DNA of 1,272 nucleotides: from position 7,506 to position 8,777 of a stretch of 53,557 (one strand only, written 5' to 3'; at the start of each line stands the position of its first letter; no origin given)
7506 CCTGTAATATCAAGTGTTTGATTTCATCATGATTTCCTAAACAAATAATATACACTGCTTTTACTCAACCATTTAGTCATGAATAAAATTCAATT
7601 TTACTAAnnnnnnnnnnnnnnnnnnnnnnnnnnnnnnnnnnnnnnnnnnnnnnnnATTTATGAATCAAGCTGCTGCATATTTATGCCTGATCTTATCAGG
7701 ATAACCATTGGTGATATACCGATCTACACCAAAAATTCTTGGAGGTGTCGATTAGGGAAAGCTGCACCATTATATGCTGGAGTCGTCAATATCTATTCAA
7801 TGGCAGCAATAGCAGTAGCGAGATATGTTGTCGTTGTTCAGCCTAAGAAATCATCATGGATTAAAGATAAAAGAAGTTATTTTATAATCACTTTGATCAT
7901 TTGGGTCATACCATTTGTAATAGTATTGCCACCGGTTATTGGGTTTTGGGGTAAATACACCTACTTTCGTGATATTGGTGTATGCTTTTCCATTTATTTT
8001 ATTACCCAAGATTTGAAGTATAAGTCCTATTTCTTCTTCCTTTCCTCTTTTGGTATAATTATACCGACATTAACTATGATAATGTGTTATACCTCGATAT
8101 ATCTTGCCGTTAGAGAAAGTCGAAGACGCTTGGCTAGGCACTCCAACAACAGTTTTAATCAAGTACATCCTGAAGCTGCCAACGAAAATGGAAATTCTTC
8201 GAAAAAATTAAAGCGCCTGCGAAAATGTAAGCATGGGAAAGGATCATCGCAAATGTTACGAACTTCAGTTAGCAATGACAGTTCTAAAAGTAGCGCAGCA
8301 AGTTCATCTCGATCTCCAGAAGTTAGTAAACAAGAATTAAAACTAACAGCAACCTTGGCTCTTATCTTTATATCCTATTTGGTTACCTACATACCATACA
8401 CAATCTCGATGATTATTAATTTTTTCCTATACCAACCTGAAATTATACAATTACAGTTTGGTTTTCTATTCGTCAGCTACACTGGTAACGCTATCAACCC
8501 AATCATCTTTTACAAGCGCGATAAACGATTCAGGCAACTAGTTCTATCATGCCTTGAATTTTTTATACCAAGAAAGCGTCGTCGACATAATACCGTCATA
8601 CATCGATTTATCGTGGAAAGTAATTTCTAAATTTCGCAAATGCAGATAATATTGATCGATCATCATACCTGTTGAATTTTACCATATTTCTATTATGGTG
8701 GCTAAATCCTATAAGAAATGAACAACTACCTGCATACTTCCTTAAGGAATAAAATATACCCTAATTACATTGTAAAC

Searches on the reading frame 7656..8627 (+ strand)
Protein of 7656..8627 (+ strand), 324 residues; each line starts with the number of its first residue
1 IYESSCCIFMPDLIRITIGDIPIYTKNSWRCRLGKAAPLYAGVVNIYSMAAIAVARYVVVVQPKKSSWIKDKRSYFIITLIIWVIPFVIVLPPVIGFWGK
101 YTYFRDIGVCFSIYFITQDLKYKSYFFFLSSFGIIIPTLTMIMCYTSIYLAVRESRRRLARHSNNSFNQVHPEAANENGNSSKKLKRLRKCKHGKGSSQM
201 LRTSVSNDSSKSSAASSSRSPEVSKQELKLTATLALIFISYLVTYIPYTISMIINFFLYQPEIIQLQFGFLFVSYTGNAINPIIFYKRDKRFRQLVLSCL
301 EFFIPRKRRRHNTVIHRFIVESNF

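Call 33: find_homologous_proteins(query=A1, max_evalue=0.001)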
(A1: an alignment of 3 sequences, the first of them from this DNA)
Query A1 (3 sequences) (324 aa, profile of the alignment): 6 proteins with E <= 0.001 among 8000 candidates.
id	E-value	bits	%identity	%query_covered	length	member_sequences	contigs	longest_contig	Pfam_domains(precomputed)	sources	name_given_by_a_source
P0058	2.3e-149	515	30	87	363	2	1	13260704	PF10323.16,PF00001.27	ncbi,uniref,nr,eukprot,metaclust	ncbi:uncharacterized protein TRIADDRAFT_52295 [Trichoplax adhaerens]|uniref:G-protein coupled recept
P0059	4.2e-137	474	100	97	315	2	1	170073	PF00001.27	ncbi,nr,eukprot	ncbi:G-protein coupled receptor moody [Trichoplax sp. H2]|nr:G-protein coupled receptor moody [Trich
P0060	1.5e-119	417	33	86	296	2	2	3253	PF10323.16,PF00001.27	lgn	-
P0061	1.3e-80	289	34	88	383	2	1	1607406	PF10323.16,PF00001.27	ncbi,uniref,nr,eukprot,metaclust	ncbi:uncharacterized protein TRIADDRAFT_60377 [Trichoplax adhaerens]|uniref:G-protein coupled recept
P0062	8.0e-78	280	36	82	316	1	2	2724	PF10323.16,PF00001.27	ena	-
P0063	7.0e-77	277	35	82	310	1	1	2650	PF10323.16,PF00001.27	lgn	-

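Call 35: find_encoding_contigs(protein=P0061, flank=10000, max_places=4)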
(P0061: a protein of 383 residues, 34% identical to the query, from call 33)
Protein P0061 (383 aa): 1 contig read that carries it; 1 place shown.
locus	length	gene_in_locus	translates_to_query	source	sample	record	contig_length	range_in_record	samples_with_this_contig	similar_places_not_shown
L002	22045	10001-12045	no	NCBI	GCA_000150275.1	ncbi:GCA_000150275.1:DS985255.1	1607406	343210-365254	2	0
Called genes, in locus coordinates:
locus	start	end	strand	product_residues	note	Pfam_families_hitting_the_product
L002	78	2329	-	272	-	PF25762:HAUS1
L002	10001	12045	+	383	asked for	PF00001:7tm_1, PF10323:7TM_GPCR_Srv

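Call 64: find_encoding_contigs(protein=P0059, flank=10000, max_places=3)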
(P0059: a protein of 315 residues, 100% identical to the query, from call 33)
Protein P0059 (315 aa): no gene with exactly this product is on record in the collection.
